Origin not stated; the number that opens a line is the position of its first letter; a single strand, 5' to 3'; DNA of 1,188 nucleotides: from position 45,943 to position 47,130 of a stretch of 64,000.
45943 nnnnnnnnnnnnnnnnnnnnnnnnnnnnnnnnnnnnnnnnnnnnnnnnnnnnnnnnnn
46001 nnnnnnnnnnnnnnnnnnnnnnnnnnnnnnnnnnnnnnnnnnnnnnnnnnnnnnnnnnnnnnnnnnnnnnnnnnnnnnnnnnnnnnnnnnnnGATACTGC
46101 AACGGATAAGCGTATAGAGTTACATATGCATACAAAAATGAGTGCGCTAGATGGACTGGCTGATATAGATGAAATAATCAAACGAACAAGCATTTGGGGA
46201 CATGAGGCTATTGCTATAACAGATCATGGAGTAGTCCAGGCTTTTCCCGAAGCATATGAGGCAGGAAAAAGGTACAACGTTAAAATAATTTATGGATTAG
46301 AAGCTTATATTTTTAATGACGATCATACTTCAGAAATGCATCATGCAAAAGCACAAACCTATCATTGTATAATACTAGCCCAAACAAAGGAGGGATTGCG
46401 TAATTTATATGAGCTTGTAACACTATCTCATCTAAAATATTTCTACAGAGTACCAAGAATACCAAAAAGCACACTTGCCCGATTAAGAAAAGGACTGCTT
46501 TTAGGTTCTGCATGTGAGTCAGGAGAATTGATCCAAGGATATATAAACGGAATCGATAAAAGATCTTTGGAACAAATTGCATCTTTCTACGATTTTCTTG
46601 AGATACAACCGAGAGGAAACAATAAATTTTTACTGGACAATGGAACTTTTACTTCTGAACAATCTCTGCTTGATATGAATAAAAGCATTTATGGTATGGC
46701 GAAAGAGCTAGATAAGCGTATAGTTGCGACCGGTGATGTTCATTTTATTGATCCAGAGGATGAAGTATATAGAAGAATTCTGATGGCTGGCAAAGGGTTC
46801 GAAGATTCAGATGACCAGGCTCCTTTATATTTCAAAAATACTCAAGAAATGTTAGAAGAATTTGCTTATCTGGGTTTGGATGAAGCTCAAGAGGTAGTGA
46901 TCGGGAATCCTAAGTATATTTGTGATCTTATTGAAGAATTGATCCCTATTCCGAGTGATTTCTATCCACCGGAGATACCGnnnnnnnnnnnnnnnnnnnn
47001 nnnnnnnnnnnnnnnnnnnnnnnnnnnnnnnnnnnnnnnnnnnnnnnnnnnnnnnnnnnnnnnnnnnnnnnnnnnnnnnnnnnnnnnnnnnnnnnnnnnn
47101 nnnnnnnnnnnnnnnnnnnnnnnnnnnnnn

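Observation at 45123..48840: PolC replicase without its proofreading exonuclease domain but with a complete PHP metal-ligand set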

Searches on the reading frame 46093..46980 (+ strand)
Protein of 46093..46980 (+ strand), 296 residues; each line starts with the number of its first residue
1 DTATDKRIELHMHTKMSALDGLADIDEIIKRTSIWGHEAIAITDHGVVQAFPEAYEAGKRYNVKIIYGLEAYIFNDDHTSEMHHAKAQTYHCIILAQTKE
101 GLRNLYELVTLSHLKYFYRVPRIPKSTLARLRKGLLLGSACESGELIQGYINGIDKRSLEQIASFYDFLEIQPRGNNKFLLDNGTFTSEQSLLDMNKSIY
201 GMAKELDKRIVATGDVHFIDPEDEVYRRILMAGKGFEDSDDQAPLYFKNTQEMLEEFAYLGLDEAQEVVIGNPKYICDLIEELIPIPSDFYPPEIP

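Call 42: predict_structure(alignment_id=A1)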
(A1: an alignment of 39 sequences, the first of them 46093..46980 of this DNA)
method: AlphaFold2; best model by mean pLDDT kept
length: 296 residues; sequences in the alignment: 39
mean_pLDDT: 90.4   pTM: 0.89
mean pLDDT of the five models: 90.4, 89.2, 88.1, 87.7, 86.8
residues with pLDDT >= 90: 208; 70-90: 68; 50-70: 18; < 50: 2
segments of 3 or more residues with pLDDT < 50: none
pLDDT, mean of each block of 10 residues (from residue 1): 94 86 91 97 91 95 97 80 70 97 96 88 94 97 93 96 97 89 91 96 97 89 84 77 86 96 98 98 80 64
secondary structure, 60 per line:
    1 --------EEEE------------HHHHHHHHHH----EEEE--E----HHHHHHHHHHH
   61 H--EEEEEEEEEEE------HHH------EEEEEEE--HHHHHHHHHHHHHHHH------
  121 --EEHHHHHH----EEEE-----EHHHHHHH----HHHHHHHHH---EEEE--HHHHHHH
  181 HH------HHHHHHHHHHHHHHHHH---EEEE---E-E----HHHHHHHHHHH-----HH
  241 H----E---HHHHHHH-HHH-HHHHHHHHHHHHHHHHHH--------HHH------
elements in order: E9-12 H25-34 E39-42 H50-61 E64-74 E90-96 H99-114 H125-130 E135-138 H145-151 H156-164 E168-171 H174-182 H189-205 E209-212 H223-233 H250-256 H262-279

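Call 46: fold_search(model_id=the predicted structure, library=pdb)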
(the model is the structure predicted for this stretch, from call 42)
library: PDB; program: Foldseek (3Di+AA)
matches with E <= 10: 1605; with E <= 0.001: 34
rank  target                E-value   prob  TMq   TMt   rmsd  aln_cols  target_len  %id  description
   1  3f2b_A                2.5e-30  1.00  0.87  0.26   2.5       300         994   43  DNA Polymerase PolC from Geobacillus kaustophilus complex with DNA, dGTP, Mg and Zn (released 2009-01-20)
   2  3f2c_A                7.2e-30  1.00  0.86  0.26   2.6       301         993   42  DNA Polymerase PolC from Geobacillus kaustophilus complex with DNA, dGTP and Mn (released 2009-01-20)
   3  9qrl_A                2.6e-27  1.00  0.93  0.26   3.6       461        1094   26  DNA polymerase with inhibitor #2 (released 2025-09-24)
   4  9qpc_A                1.8e-26  1.00  0.93  0.23   6.3       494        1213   24  DNA polymerase with inhibitor (released 2025-09-24)
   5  9qrn_A                4.6e-26  1.00  0.93  0.25   6.3       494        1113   24  DNA polymerase without DNA or inhibitor (released 2025-09-24)
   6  7pu7_A                1.7e-19  1.00  0.76  0.22   6.4       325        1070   22  DNA polymerase from M. tuberculosis (released 2022-02-23)
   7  4jom                  6.9e-19  1.00  0.76  0.26   3.0       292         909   25  Structure of E. coli Pol III 3mPHP mutant (released 2013-05-29)
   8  2hqa                  8.8e-19  1.00  0.76  0.26   3.0       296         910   24  Crystal structure of the catalytic alpha subunit of E. Coli replicative DNA polymerase III (released 2006-09-19)
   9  5fkw_A                1.4e-18  1.00  0.75  0.25   3.3       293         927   24  cryo-EM structure of the E. coli replicative DNA polymerase complex bound to DNA (DNA polymerase III alpha, beta, epsi (released 2015-11-25)
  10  2hnh                  1.4e-18  1.00  0.72  0.25   3.6       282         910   24  Crystal structure of the catalytic alpha subunit of E. coli replicative DNA polymerase III (released 2006-09-19)
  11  4gx8_B                1.7e-18  1.00  0.72  0.69   4.0       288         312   24  Crystal structure of a DNA polymerase III alpha-epsilon chimera (released 2013-04-03)
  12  4gx9_C                4.4e-18  1.00  0.75  0.70   3.6       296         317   23  Crystal structure of a DNA polymerase III alpha-epsilon chimera (released 2013-04-03)
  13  4gx8_A                4.4e-18  1.00  0.72  0.70   3.9       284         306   24  Crystal structure of a DNA polymerase III alpha-epsilon chimera (released 2013-04-03)
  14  5fkv_A                5.3e-18  1.00  0.75  0.21   3.3       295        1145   23  cryo-EM structure of the E. coli replicative DNA polymerase complex bound to DNA (DNA polymerase III alpha, beta, epsi (released 2015-11-25)
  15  4iqj_C                7.7e-18  1.00  0.77  0.21   3.5       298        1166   27  Structure of PolIIIalpha-Tauc-DNA complex suggests an atomic model of the replisome (released 2013-03-13)
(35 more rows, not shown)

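Call 48: search_solved_structures(query=window:46093-46980:+, show_alignments=5, max_evalue=0.00001)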
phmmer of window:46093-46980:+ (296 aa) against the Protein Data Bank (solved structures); distinct sequences matched with E-value up to 0.00001: 13.
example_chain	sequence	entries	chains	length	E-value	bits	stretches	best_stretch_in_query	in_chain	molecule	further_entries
3f2b_A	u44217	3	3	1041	9.1e-77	261.7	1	5-295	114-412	DNA-directed DNA polymerase III alpha chain | GEOBACILLUS KAUSTOPHILUS DNA POLC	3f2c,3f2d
9qpc_A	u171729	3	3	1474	3.1e-69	237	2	78-296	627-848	DNA polymerase III PolC-type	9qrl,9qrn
2hpi_A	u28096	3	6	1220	7.3e-17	65.1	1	8-241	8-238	DNA polymerase III alpha subunit | DNA polymerase III subunit alpha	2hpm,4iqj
3e0d_A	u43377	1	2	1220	1.7e-15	60.6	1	8-241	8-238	DNA polymerase III subunit alpha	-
4jom_A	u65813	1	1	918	3.7e-14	56.2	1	7-256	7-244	DNA polymerase III subunit alpha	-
5lew_A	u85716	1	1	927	4.8e-13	52.5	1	8-223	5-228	DNA polymerase III subunit alpha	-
7pu7_A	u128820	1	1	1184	5.1e-13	52.5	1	6-223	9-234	DNA polymerase III subunit alpha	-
4gx8_A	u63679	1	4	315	1e-10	44.9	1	7-256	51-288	DNA polymerase III subunit epsilon,DNA polymerase III subunit alpha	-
2hnh_A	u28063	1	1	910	1.1e-10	44.8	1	7-256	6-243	DNA polymerase III alpha subunit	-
2hqa_A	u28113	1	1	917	1.1e-10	44.8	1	7-256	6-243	DNA polymerase III alpha subunit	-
5m1s_A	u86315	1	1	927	1.1e-10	44.8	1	7-256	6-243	DNA polymerase III subunit alpha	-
4gx9_A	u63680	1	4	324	1.1e-10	44.7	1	7-256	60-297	DNA polymerase III subunit epsilon,DNA polymerase III subunit alpha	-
5fku_A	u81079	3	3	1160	1.7e-10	44.2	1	7-256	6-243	DNA POLYMERASE III SUBUNIT ALPHA | DNA POLYMERASE III ALPHA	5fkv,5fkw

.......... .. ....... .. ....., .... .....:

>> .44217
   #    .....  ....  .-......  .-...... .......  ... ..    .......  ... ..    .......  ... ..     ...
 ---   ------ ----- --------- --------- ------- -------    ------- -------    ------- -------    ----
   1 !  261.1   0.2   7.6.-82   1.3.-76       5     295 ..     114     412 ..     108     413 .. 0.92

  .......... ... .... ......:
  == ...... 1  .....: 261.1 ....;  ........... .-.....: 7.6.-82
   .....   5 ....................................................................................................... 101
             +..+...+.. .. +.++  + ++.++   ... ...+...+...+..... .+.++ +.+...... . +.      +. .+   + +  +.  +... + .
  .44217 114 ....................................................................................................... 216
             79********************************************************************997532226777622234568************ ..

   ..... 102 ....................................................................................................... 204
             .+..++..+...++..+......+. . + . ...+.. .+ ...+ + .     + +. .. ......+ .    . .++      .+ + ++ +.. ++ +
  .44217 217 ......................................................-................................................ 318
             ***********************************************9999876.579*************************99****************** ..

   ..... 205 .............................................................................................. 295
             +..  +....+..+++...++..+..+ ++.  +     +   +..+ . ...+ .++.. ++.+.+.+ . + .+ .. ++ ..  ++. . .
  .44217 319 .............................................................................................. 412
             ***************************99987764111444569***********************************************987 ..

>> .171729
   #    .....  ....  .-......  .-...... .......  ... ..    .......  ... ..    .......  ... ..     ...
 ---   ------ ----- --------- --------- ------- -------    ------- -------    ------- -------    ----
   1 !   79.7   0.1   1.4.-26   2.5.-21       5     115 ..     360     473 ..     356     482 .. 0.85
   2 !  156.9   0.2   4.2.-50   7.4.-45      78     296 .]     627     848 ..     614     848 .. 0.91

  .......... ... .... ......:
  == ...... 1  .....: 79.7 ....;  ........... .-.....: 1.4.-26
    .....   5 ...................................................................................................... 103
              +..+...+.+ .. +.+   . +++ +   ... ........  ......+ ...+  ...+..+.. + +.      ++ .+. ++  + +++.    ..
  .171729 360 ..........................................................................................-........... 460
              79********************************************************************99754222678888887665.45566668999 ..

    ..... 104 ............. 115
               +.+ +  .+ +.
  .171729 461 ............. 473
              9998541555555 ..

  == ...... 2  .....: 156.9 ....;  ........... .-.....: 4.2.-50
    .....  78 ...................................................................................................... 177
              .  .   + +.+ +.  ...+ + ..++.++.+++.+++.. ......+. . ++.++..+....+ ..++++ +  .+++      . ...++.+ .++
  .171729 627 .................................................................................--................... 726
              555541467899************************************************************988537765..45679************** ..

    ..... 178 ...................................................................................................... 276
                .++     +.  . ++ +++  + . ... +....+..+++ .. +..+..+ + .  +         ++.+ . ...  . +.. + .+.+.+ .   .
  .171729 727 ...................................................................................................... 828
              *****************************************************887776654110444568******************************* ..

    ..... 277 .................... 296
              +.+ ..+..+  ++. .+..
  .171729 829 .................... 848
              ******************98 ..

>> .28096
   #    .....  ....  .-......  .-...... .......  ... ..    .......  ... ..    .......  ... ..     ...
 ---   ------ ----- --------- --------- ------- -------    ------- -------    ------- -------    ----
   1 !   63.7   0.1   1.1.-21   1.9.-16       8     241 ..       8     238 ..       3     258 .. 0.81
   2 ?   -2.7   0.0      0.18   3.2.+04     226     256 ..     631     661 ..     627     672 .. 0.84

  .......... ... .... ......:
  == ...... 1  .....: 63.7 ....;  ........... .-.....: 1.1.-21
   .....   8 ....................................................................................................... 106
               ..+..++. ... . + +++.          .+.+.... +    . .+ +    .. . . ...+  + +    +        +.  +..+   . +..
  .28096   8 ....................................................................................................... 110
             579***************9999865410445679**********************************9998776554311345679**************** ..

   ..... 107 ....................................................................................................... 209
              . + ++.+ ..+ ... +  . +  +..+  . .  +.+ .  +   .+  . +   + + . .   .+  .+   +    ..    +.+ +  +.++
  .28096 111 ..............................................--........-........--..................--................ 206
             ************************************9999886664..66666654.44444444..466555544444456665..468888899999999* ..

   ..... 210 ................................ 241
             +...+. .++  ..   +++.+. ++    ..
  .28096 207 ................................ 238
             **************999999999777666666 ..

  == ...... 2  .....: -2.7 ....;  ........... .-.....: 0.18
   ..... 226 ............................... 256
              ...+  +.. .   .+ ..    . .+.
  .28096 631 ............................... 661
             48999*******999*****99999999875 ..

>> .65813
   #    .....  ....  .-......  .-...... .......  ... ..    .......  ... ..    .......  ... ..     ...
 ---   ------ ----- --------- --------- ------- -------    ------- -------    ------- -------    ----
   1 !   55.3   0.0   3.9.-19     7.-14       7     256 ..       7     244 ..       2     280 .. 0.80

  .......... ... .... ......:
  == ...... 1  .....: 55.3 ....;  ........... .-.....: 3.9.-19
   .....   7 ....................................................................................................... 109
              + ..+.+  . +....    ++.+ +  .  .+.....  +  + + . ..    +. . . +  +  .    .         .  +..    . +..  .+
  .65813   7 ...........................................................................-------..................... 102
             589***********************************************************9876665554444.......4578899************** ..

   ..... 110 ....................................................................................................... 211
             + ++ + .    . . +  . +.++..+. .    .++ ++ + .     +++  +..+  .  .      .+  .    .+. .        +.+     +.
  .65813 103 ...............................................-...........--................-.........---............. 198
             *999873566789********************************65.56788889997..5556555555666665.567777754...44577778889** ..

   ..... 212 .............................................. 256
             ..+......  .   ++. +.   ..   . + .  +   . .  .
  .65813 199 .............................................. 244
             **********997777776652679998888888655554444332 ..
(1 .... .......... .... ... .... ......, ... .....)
